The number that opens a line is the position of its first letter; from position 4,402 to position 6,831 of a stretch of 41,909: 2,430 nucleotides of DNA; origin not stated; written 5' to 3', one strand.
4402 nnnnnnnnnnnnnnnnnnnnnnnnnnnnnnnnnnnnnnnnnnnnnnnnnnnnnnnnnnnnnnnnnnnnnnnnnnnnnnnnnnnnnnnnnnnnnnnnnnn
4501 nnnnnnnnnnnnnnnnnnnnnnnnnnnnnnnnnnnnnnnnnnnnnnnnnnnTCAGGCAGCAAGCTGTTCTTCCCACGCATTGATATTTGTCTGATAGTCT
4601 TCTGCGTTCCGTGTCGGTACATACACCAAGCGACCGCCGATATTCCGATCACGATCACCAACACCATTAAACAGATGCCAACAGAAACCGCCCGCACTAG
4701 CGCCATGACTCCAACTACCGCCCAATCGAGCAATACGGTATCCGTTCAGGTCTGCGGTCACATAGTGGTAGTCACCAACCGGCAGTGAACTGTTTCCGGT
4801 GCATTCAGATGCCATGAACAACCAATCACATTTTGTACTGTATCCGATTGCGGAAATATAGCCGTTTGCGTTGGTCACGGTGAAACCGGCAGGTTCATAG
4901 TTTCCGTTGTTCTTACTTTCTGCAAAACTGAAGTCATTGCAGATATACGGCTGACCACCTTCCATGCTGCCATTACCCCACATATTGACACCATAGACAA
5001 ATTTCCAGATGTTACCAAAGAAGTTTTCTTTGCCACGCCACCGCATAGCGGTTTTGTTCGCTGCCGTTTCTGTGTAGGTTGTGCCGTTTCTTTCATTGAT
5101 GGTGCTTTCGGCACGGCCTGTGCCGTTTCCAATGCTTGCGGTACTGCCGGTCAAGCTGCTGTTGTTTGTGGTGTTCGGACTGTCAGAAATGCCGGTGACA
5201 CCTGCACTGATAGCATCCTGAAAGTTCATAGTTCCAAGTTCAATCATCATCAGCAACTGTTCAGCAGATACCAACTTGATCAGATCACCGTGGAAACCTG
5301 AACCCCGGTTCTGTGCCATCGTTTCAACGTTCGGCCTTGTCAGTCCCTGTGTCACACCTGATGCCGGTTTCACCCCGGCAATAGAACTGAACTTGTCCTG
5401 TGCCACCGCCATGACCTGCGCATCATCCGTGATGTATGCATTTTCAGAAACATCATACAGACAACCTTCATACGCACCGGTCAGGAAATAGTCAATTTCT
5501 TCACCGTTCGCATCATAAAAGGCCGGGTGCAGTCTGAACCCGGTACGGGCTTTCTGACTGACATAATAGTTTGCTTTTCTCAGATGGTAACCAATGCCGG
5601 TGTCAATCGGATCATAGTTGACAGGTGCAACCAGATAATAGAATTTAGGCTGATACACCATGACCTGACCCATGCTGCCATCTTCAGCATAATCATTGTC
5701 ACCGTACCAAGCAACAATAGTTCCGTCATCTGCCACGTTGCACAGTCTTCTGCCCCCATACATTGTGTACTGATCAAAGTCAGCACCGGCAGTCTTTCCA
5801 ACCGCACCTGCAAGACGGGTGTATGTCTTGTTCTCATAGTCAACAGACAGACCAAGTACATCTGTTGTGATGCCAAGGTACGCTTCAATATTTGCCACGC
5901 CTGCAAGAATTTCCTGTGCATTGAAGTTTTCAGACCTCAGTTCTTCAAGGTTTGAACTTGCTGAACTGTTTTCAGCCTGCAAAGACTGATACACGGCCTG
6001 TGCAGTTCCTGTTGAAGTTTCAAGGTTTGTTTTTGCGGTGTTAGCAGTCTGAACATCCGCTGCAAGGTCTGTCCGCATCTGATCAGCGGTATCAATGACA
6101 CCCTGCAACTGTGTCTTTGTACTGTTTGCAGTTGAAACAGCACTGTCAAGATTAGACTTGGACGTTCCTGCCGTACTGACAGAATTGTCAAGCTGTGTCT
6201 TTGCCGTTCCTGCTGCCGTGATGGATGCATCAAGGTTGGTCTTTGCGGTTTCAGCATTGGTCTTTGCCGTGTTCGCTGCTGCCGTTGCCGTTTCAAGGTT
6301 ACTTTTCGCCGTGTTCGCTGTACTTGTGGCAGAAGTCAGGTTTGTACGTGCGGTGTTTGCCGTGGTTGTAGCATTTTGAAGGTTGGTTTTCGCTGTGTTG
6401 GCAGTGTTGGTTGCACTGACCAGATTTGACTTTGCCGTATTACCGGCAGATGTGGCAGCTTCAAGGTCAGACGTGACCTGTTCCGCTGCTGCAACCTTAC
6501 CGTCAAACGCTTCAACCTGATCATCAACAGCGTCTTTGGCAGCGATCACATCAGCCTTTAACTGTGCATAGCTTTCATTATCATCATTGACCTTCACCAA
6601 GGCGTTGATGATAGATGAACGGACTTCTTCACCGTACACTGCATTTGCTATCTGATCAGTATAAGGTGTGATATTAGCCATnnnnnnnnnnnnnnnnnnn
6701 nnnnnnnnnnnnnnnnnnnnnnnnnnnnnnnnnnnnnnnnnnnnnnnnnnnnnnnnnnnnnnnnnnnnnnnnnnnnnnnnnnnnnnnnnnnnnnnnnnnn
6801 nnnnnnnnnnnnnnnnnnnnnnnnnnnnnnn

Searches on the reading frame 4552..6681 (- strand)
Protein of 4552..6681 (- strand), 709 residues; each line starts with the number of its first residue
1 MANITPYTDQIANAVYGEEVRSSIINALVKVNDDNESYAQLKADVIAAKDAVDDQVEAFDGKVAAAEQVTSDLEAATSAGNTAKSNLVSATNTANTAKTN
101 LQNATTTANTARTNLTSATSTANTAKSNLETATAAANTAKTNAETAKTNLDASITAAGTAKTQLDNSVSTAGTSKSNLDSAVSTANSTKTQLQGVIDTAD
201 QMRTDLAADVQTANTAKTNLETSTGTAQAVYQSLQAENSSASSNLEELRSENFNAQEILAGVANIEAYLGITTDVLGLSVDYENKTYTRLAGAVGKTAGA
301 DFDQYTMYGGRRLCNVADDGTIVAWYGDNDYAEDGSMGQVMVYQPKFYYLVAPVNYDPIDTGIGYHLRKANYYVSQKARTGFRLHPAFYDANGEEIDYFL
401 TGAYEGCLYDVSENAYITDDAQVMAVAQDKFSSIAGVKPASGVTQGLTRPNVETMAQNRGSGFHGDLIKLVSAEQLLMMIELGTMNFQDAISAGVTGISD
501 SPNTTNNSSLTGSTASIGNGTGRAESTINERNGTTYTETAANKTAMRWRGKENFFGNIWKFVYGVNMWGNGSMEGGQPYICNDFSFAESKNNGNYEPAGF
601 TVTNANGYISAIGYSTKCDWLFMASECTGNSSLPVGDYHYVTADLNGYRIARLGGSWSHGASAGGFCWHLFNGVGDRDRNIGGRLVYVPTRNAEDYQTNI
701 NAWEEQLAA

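Call 7: search_protein_families(library=pfam, proteins=[window:4552-6681:-], max_evalue=0.01)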
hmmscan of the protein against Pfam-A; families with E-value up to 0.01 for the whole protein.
window:4552-6681:- (709 aa): 2 families
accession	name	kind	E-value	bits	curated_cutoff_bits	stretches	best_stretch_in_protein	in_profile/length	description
PF07926.17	TPR_MLP1_2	-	0.0021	18.5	36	0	70-178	7-115/129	TPR/MLP1/MLP2-like protein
PF10473.14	CENP-F_leu_zip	-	0.0036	17.8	34.5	1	171-256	36-121/140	Leucine-rich repeats of kinetochore protein Cenp-F/LEK1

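Call 12: search_protein_families(library=ncbifam, proteins=[window:4552-6681:-], max_evalue=0.01)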
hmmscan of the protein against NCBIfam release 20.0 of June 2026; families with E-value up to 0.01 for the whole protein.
window:4552-6681:- (709 aa): 6 families
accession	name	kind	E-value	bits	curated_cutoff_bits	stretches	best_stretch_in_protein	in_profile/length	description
TIGR02168.1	SMC_prok_B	equivalog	1.4e-07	29.7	567.35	1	28-265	280-513/1181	chromosome segregation protein SMC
NF045487.1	ASRP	equivalog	0.0004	19.1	300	1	14-254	103-328/593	archaea-specific SMC-related protein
TIGR04523.1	Mplasa_alph_rch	subfamily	0.00077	17.5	270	1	27-248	371-587/745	helix-rich protein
TIGR02169.1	SMC_prok_A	equivalog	0.0024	15.6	729.4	1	52-251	300-499/1165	chromosome segregation protein SMC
NF038350.1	taxis_HmpF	equivalog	0.0025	16.3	200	0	15-145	190-320/553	pilus motility taxis protein HmpF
TIGR04320.1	Surf_Exclu_PgrA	domain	0.0029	17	70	0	163-257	260-357/360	SEC10/PgrA surface exclusion domain-containing protein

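Call 14: find_homologous_proteins(query=window:4552-6681:-)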
Query window:4552-6681:- (709 aa): 8000 proteins with E <= 0.001 among 8000 candidates; the best 120 are listed.
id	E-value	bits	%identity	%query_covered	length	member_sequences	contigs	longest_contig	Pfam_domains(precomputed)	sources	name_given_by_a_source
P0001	0.0e+0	1499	97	100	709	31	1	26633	-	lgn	-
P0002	0.0e+0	1294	84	100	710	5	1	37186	-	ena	-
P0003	0.0e+0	1210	-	-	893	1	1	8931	-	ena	-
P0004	0.0e+0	1123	74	100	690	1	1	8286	-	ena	-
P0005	0.0e+0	1111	72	100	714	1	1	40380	PF07926.18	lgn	-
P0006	0.0e+0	1102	72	100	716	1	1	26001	PF07926.18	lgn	-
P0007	0.0e+0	1100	72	100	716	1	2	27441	PF07926.18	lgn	-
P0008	0.0e+0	1100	72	100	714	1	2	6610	PF07926.18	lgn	-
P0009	0.0e+0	1100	72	100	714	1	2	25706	-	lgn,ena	-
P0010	0.0e+0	1099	70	100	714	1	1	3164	PF07926.18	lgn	-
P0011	0.0e+0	1099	72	100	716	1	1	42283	PF07926.18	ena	-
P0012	0.0e+0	1099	72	100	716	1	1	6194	PF07926.18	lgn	-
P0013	0.0e+0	1094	72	100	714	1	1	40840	PF07926.18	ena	-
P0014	0.0e+0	1093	71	100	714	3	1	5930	PF07926.18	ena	-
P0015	0.0e+0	1090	71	100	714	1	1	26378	PF07926.18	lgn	-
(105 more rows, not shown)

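Call 16: find_encoding_contigs(protein=P0001, flank=6000, max_places=6)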
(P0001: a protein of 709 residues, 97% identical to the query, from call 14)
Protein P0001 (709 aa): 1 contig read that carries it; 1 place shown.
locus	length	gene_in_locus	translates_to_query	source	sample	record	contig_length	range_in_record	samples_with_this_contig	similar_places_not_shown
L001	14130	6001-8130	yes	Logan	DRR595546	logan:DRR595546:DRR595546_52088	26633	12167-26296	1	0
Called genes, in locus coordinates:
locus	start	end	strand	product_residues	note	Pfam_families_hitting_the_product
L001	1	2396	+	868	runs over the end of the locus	PF01442:Apolipoprotein (faint), PF04513:Baculo_PEP_C (faint), PF10145:PhageMin_Tail (weak), PF15056:NRN1 (faint)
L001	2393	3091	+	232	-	-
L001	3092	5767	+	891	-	PF06605:Prophage_tail, PF13884:Peptidase_S74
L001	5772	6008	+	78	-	-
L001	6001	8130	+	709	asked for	-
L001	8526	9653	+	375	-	PF00078:RVT_1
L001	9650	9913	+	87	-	-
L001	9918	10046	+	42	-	-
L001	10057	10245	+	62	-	-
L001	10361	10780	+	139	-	PF05105:Phage_holin_4_1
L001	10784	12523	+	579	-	PF05257:CHAP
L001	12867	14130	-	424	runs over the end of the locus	PF14657:Arm-DNA-bind_4, PF14659:Phage_int_SAM_3, PF00589:Phage_integrase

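Call 22: search_protein_families(library=phrogs, proteins=[window:4552-6681:-], max_evalue=0.01)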
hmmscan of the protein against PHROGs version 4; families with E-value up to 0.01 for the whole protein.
window:4552-6681:- (709 aa): 4 families
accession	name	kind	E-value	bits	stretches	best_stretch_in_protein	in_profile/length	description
phrog_5302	-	tail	2.5e-83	281.5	1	93-691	25-546/548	tail protein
phrog_28838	-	unknown function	7.7e-17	62.1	2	139-273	165-299/661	-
phrog_24159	-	tail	1.6e-05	24.3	1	59-240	116-313/972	tail fiber protein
phrog_19280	-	unknown function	0.00097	18.8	1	43-165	118-244/623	-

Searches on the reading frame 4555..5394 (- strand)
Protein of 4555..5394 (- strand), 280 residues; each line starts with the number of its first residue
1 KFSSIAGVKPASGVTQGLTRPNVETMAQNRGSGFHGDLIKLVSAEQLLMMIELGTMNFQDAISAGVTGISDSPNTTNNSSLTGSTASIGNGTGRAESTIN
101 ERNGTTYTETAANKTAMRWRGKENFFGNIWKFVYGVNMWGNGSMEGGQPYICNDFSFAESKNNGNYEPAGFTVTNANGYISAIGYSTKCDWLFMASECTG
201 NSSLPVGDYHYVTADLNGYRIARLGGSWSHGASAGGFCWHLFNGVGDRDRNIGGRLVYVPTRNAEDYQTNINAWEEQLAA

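Call 29: search_protein_families(library=pfam, proteins=[window:4555-5394:-], max_evalue=10)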
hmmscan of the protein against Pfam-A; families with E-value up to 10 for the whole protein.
window:4555-5394:- (280 aa): 0 families

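Call 47: search_protein_representatives(protein=window:4555-5391:-)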
Query: 279 residues. Proteins with E-value up to 0.001 (for the whole library): 1784; up to 1e-10: 861; up to 1e-30: 334. The best 150 are listed.
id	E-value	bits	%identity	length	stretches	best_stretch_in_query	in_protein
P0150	1.7e-143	493.4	84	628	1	1-267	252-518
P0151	6.9e-133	458.6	52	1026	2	3-265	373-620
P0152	4.5e-130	449.3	73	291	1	1-279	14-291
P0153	4.7e-124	429.6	50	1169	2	5-260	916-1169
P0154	2.9e-120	417.1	68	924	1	1-277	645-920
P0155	2.8e-111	387.7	65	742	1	1-277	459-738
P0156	7.9e-107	373.1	67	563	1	2-261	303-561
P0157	9.0e-101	353.2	64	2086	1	3-263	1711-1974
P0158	1.0e-98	346.4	61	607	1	1-275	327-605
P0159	1.2e-98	346.2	64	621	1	3-259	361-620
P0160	2.4e-95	335.4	60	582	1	1-269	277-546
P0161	3.0e-95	335.0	64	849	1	1-274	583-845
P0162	7.9e-94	330.4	61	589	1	2-260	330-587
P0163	1.1e-92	326.7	59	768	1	1-262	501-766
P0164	3.1e-92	325.2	66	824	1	1-259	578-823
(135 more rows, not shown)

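Call 54: search_solved_structures(query=A3, max_evalue=10, show_alignments=2)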
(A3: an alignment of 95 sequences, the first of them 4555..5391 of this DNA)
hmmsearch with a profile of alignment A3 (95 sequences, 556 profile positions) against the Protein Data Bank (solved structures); distinct sequences matched with E-value up to 10: 3.
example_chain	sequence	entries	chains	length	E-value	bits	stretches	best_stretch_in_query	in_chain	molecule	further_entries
6yej_A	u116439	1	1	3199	1.4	10.6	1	10-81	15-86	Huntingtin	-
8t1i_J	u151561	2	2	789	1.4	10.6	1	20-94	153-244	Mediator of RNA polymerase II transcription subunit 15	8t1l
2i1j_A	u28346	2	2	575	4.6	8.9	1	5-133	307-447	Moesin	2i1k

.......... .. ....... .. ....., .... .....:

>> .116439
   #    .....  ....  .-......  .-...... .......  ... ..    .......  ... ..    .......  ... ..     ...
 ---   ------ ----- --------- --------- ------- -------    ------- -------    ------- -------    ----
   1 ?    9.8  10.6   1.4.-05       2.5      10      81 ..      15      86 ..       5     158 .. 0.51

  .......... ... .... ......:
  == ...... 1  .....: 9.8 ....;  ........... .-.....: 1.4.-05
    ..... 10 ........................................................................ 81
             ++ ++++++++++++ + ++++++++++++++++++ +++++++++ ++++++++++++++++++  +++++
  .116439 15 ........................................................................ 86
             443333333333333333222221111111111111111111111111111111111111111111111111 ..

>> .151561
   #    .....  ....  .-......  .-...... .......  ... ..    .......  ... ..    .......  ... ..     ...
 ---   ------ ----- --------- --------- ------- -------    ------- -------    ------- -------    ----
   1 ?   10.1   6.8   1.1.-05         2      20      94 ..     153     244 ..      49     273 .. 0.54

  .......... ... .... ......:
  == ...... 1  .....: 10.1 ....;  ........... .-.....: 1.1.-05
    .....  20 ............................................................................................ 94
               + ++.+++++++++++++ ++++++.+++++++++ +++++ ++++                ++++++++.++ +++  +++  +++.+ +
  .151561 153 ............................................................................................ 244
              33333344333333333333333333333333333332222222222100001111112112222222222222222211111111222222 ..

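Call 61: predict_structure(alignment_id=A3)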
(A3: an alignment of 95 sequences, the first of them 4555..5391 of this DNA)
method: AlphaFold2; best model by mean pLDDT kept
length: 279 residues; sequences in the alignment: 95
mean_pLDDT: 96.1   pTM: 0.90
mean pLDDT of the five models: 96.1, 95.9, 95.2, 95.2, 95.0
residues with pLDDT >= 90: 253; 70-90: 26; 50-70: 0; < 50: 0
segments of 3 or more residues with pLDDT < 50: none
pLDDT, mean of each block of 10 residues (from residue 1): 92 93 96 97 98 98 97 95 96 98 96 97 98 98 98 97 98 98 97 98 97 98 97 97 96 95 86 86
secondary structure, 60 per line:
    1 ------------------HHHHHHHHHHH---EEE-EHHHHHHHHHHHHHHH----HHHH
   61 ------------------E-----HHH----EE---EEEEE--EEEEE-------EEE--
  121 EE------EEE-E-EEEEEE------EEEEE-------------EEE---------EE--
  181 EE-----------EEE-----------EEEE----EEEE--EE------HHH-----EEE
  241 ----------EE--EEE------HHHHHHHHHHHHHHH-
elements in order: H19-29 E33-35 H38-52 H57-60 E97-101 E104-108 E116-118 E129-131 E135-140 E147-151 E165-167 E194-196 E208-211 E216-219 E238-240 E255-257 H264-278

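Call 63: fold_search(model_id=the predicted structure, library=pdb)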
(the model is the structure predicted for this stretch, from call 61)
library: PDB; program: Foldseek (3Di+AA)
matches with E <= 10: 48; with E <= 0.001: 3
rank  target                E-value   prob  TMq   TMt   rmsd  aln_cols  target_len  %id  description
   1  5vf4_C                4.1e-08  1.00  0.50  0.38  11.6       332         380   18  Thermus aquaticus variable protein (TaqVP) from diversity-generating retroelements (DGR) (released 2017-05-24)
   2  5vf4_A                9.0e-08  1.00  0.50  0.38  11.0       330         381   17  Thermus aquaticus variable protein (TaqVP) from diversity-generating retroelements (DGR) (released 2017-05-24)
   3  5vf4_D                1.0e-07  1.00  0.51  0.38  11.4       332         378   18  Thermus aquaticus variable protein (TaqVP) from diversity-generating retroelements (DGR) (released 2017-05-24)
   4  1yu1                  9.0e-02  0.82  0.33  0.26  10.8       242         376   13  Major Tropism Determinant P3c Variant (released 2005-09-20)
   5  1yu2                  1.2e-01  0.07  0.15  0.11  19.6       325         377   11  Major Tropism Determinant M1 Variant (released 2005-09-20)
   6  1yu4_A                1.9e-01  0.66  0.33  0.25  10.9       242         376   12  Major Tropism Determinant U1 Variant (released 2005-09-20)
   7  1yu0                  2.5e-01  0.60  0.33  0.26  10.7       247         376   11  Major Tropism Determinant P1 Variant (released 2005-09-20)
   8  2y3c                  2.5e-01  0.47  0.21  0.21   7.4       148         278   14  Treponema denticola variable protein 1 (released 2011-08-31)
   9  1yu3                  6.0e-01  0.33  0.32  0.24  10.7       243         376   12  Major Tropism Determinant I1 Variant (released 2005-09-20)
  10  1gz2                  9.7e-01  0.23  0.10  0.19   5.1        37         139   24  Crystal structure of the Ovocleidin-17 a major protein of the Gallus gallus eggshell calcified layer. (released 2003-05-22)
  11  6vqp_A                1.2e+00  0.14  0.22  0.21   8.1       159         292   12  Structure of CalU17 from the Calicheamicin Biosynthesis Pathway of Micromonospora echinospora (released 2021-02-17)
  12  9mzu_A                3.1e+00  0.08  0.32  0.21  11.8       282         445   10  Structure of PorKN from Porphyromonas gingivalis (released 2025-04-16)
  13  3ubu_B                3.1e+00  0.01  0.09  0.18  16.5       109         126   13  Crystal structure of agkisacucetin, a GpIb-binding snaclec (snake C-type lectin) that inhibits platelet (released 2012-04-11)
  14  8pfg_J                3.3e+00  0.01  0.08  0.02  15.3        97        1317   12  autoinhibited RfaH bound to E. coli transcription complex paused at ops site (encounter complex), not fully complement (released 2024-04-24)
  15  8pfj_J                3.3e+00  0.01  0.08  0.03  16.2       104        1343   12  fully recruited RfaH bound to E. coli transcription complex paused at ops site (not fully complementary scaffold; alte (released 2024-04-24)
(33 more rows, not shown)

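Call 69: fold_search(model_id=the predicted structure, library=viral)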
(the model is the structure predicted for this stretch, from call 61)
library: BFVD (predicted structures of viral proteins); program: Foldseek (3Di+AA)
matches with E <= 10: 96; with E <= 0.001: 35
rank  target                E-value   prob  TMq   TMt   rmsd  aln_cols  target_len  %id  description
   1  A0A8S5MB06            1.3e-26  1.00  0.82  0.38   2.6       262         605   41  Tail collar fiber protein [Siphoviridae sp. ctsDY37]
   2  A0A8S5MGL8            1.7e-23  1.00  0.80  0.32   2.4       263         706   39  Tail collar fiber protein [Podoviridae sp. ctqve24]
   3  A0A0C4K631            5.0e-16  1.00  0.72  0.36   3.3       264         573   23  (no name in the UniProt tables at hand)
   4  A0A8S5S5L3            7.6e-16  1.00  0.74  0.22   3.7       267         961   24  Tail collar fiber protein [Podoviridae sp. ctsUe5]
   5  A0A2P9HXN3            6.8e-15  1.00  0.73  0.35   2.9       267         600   26  (no name in the UniProt tables at hand)
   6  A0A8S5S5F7            1.3e-14  1.00  0.67  0.31   8.9       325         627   18  Tail collar fiber protein [Caudovirales sp. ctaix4]
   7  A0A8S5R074            2.6e-14  1.00  0.71  0.29   3.0       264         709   22  Tail collar fiber protein [Siphoviridae sp. ctyvQ1]
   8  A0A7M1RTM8            7.8e-14  1.00  0.76  0.37   3.3       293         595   24  Uncharacterized protein [uncultured phage cr6_1]
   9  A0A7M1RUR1            1.5e-13  1.00  0.72  0.36   3.8       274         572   24  Tail fiber protein [uncultured phage cr55_1]
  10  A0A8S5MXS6            3.0e-13  1.00  0.70  0.37   2.8       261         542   21  Tail collar fiber protein [Myoviridae sp. ctRRy11]
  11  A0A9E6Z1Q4            1.2e-12  1.00  0.71  0.36   2.8       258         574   23  (no name in the UniProt tables at hand)
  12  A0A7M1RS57            2.4e-12  1.00  0.74  0.30   3.5       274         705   23  Uncharacterized protein [uncultured phage cr7_1]
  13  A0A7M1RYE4            3.4e-12  1.00  0.74  0.31   3.4       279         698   22  Uncharacterized protein [uncultured phage cr85_1]
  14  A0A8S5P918            7.5e-12  1.00  0.64  0.13   5.1       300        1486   18  Collagen triple helix repeat protein [Podoviridae sp. ctU7u6]
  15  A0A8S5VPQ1            1.1e-11  1.00  0.72  0.35   4.7       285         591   20  (no name in the UniProt tables at hand)
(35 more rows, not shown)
